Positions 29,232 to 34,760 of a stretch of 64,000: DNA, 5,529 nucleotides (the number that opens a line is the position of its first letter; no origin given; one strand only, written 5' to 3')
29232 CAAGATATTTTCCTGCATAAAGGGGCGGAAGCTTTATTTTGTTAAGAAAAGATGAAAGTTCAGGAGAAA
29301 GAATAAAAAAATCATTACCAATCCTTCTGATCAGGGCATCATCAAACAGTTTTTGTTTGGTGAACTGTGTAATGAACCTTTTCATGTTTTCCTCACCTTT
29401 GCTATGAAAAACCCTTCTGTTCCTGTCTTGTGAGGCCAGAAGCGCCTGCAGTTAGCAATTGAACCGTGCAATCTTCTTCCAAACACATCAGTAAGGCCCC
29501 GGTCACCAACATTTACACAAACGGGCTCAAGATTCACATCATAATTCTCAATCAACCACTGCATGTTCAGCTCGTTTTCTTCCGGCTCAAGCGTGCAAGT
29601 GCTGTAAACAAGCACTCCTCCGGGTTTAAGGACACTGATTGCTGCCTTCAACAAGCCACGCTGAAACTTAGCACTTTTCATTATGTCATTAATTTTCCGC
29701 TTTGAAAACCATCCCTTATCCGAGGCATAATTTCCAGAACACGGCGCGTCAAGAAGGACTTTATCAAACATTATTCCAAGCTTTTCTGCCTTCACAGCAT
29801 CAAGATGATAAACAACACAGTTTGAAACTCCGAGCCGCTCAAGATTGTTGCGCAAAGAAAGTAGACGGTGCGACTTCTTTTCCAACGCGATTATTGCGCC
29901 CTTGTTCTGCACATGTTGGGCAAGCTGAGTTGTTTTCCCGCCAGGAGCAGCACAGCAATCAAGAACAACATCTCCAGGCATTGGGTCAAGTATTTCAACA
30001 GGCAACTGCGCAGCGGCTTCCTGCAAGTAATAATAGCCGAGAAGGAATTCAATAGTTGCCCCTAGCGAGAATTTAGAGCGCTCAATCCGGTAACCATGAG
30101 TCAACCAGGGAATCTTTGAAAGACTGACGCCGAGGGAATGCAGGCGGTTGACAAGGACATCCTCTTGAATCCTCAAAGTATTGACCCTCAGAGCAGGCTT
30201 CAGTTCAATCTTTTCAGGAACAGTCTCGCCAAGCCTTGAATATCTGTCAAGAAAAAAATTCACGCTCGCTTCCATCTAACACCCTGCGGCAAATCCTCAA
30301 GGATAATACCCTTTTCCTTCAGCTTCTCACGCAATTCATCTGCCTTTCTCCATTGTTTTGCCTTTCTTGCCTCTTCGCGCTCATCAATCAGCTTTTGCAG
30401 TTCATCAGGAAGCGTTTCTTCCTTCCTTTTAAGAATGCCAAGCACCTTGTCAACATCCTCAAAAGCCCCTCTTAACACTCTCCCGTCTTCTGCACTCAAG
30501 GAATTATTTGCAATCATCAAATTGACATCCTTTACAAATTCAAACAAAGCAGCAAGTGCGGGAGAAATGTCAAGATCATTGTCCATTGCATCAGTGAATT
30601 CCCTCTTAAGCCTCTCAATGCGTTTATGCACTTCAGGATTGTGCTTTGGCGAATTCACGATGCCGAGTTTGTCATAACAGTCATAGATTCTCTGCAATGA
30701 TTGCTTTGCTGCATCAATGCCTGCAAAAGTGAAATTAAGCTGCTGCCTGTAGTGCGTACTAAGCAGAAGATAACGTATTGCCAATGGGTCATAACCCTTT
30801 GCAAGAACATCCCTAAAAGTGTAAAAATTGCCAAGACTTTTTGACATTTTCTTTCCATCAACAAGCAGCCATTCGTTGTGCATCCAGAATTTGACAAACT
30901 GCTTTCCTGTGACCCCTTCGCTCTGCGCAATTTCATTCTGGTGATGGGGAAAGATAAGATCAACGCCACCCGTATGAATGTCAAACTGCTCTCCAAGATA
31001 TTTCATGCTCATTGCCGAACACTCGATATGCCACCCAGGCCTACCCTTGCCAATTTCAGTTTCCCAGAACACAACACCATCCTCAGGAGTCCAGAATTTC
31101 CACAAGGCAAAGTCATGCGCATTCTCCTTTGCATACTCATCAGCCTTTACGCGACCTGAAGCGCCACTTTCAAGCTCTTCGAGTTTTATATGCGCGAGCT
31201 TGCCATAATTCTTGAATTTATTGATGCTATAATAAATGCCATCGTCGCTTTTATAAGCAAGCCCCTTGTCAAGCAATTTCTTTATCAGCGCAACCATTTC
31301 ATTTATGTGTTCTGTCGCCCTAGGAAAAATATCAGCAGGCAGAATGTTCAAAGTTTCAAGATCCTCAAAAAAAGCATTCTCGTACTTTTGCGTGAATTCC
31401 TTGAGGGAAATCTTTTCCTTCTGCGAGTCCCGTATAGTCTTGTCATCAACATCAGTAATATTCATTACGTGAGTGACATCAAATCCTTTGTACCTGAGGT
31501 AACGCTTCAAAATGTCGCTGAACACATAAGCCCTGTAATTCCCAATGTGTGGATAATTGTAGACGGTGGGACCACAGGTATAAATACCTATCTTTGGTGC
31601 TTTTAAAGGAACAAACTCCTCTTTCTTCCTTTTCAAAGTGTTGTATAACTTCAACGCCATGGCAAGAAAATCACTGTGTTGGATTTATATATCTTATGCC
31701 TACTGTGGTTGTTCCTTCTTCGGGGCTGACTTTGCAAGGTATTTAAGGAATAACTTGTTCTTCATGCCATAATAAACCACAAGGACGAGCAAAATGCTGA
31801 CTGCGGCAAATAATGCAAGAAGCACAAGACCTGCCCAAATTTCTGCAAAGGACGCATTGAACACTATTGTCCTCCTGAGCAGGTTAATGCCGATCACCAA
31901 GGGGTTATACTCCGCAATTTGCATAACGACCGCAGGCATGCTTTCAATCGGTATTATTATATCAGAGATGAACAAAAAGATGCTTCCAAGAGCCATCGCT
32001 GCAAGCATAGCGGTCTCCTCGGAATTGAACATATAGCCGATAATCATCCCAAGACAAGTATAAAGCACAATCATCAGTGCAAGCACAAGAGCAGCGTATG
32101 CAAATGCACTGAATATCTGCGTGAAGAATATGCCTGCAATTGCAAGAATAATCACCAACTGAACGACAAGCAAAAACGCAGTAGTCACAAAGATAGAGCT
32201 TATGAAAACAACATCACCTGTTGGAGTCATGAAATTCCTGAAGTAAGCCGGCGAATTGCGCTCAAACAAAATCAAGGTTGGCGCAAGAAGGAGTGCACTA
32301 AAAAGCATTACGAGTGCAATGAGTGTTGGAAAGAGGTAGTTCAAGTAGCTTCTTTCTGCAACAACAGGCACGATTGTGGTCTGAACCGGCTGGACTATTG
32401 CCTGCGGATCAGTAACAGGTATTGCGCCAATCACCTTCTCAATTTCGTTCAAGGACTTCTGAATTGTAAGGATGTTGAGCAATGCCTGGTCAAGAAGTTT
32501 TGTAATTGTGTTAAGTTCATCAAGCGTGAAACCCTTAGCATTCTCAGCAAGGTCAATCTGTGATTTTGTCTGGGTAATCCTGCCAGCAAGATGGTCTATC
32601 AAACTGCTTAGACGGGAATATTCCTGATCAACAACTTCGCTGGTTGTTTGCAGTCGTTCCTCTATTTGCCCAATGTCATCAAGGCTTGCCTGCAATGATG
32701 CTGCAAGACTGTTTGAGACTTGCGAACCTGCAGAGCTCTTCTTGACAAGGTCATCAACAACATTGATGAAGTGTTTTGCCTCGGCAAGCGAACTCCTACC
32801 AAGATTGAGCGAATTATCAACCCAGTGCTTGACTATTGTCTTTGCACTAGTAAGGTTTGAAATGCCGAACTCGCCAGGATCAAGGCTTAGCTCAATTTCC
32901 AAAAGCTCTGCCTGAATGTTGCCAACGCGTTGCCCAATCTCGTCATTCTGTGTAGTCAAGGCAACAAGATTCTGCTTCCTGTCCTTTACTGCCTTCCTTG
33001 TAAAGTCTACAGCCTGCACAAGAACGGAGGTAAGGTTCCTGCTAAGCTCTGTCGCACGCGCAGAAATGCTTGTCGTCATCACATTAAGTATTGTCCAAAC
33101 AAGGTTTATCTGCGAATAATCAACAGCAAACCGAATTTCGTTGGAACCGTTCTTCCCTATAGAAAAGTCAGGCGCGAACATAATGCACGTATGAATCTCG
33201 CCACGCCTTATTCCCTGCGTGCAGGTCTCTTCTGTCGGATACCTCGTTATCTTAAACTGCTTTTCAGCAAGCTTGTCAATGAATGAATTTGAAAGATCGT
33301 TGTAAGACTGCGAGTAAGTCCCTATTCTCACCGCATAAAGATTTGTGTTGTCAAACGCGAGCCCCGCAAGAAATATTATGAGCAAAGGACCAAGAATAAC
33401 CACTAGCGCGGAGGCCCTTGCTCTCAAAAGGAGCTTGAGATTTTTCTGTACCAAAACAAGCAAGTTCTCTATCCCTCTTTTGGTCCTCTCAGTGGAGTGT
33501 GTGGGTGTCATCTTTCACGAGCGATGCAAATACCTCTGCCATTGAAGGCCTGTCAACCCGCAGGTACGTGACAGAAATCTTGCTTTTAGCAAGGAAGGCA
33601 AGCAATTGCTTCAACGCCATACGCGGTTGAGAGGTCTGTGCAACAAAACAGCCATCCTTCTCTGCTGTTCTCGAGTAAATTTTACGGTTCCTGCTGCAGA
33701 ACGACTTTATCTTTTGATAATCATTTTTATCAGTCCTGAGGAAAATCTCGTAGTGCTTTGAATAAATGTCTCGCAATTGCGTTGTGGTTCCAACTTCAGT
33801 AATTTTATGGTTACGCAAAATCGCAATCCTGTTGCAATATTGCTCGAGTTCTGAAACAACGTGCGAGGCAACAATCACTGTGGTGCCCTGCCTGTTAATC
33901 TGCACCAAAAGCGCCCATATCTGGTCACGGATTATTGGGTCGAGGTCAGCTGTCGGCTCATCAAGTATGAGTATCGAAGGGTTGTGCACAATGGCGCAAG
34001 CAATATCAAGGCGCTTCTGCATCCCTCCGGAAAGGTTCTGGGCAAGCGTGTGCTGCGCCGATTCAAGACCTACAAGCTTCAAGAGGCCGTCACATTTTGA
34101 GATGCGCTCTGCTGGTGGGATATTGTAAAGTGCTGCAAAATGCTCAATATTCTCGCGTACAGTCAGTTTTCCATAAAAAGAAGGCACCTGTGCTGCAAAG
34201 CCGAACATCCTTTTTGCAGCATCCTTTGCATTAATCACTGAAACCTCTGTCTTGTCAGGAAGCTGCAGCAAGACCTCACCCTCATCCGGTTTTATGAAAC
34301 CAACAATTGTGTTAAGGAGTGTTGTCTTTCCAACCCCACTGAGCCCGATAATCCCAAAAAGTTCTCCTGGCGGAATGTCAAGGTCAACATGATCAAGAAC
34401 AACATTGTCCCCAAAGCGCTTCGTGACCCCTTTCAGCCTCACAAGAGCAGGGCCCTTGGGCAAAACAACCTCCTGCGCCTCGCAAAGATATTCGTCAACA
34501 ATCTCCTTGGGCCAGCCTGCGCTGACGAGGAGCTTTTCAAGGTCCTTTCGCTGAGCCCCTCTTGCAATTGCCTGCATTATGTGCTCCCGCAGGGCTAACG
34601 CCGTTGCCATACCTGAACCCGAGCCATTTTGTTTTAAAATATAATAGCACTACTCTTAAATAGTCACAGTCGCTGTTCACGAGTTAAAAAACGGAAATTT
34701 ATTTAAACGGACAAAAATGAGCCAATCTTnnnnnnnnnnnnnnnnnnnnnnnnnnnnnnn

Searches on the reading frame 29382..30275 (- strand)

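Call 6: search_protein_families(library=pfam, proteins=[window:29382-30275:-], max_evalue=0.001)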
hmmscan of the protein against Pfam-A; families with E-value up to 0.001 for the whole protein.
window:29382-30275:- (297 aa): 4 families
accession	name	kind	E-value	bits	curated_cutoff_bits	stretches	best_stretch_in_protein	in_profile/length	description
PF01189.24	Methyltr_RsmB-F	-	1.3e-51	175.5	27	1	95-294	3-198/199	16S rRNA methyltransferase RsmB/F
PF13847.12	Methyltransf_31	-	3.1e-10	40.4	27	1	101-240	4-117/145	Methyltransferase domain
PF17125.10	Methyltr_RsmF_N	-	3.2e-10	40.7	34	1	25-87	28-86/86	N-terminal domain of 16S rRNA methyltransferase RsmF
PF01728.25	FtsJ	-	4.2e-07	30.5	24.1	1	85-235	10-147/181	FtsJ-like methyltransferase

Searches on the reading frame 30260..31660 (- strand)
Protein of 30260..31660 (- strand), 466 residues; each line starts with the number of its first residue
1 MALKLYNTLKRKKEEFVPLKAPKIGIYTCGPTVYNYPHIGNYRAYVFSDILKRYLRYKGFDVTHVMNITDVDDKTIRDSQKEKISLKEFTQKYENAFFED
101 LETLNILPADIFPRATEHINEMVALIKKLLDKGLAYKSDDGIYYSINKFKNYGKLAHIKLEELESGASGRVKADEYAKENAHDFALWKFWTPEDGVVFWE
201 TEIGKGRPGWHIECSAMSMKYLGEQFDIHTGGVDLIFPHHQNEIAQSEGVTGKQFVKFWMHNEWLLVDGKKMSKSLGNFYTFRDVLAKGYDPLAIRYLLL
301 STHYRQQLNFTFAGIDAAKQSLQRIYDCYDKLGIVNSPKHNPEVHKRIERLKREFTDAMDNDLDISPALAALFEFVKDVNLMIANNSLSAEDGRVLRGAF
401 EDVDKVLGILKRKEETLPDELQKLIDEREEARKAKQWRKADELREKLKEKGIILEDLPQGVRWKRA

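Call 6: search_protein_families(library=pfam, proteins=[window:30260-31660:-], max_evalue=0.001)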
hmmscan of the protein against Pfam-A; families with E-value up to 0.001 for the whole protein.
window:30260-31660:- (466 aa): 7 families
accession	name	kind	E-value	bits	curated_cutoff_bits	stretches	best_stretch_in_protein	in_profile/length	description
PF01406.26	tRNA-synt_1e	-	1.3e-115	386.4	27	1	16-319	2-300/301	tRNA synthetases class I (C) catalytic domain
PF09334.17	tRNA-synt_1g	-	7.7e-18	64.8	20.1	2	33-150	10-128/391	tRNA synthetases class I (M)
PF00133.28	tRNA-synt_1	-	4.7e-09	35.9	22.7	1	226-310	329-413/414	tRNA synthetases class I (I, L, M and V)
PF23493.1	CysS_C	-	3.3e-08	33.9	23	1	417-463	4-50/51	Cysteinyl-tRNA ligase anticodon binding domain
PF01921.24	tRNA-synt_1f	-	3.3e-08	33.3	27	1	262-330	272-340/360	tRNA synthetases class I (K)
PF09190.17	DALR_2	-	2e-06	28.7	22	1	354-411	1-57/57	DALR domain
PF00749.27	tRNA-synt_1c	-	0.0001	21.8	23.4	1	90-139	49-98/314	tRNA synthetases class I (E and Q), catalytic domain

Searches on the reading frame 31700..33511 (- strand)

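Call 6: search_protein_families(library=pfam, proteins=[window:31700-33511:-], max_evalue=0.001)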
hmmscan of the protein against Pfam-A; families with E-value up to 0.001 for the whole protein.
window:31700-33511:- (603 aa): 2 families
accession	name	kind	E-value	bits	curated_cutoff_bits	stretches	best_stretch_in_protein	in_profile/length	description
PF12698.13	ABC2_membrane_3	-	3.5e-31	109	31.6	2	285-577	50-346/347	ABC-2 family transporter protein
PF01061.29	ABC2_membrane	-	6.4e-10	39.4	26.9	1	384-548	34-209/211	ABC-2 type transporter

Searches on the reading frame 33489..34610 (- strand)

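Call 6: search_protein_families(library=pfam, proteins=[window:33489-34610:-], max_evalue=0.001)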
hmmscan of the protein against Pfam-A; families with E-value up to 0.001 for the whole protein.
window:33489-34610:- (373 aa): 3 families
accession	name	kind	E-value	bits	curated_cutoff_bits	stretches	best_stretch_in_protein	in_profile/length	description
PF00005.33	ABC_tran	-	1.7e-30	106.8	25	1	72-221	1-137/137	ABC transporter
PF13304.12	AAA_21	-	3.5e-07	31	27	1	183-250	228-298/304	AAA domain, putative AbiEii toxin, Type IV TA system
PF13732.12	DrrA1-3_C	-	0.00016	22.8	27.4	1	274-365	1-81/81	ATP-binding protein DrrA1-3-like, C-terminal domain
